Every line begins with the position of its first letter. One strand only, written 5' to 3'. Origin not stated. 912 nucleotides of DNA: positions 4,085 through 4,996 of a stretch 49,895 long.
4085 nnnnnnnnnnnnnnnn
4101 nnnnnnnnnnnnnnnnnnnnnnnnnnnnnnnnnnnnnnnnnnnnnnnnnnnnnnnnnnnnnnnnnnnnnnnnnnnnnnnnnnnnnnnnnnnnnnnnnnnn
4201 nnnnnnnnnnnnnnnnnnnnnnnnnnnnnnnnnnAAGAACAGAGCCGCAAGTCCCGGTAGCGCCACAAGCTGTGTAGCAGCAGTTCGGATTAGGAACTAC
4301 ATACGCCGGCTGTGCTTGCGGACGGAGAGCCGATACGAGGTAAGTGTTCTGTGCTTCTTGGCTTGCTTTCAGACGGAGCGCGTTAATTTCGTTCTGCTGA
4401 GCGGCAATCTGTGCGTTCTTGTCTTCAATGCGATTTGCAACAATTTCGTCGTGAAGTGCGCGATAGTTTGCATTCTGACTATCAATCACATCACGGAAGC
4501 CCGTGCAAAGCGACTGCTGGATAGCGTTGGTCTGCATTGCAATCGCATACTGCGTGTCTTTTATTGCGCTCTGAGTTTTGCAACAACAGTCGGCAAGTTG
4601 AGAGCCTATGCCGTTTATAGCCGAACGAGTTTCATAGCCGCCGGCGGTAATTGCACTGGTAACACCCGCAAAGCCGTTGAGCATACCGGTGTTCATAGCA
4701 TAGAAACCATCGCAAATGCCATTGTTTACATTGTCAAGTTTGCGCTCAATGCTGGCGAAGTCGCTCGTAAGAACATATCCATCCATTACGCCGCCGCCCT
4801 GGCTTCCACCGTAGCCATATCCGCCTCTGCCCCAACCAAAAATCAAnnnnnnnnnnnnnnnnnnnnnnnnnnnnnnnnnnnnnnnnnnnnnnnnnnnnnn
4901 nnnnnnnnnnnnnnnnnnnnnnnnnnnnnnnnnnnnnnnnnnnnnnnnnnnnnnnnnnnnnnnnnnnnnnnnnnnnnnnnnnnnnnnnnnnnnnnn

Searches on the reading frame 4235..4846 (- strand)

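Call 42: search_protein_families(library=phrogs, proteins=[window:4235-4846:-], max_evalue=0.001)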
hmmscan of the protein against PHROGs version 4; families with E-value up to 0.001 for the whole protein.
window:4235-4846:- (204 aa): 1 family
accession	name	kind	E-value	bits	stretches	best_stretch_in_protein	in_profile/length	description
phrog_16490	-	unknown function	4.4e-31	109.6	1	2-188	44-257/286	-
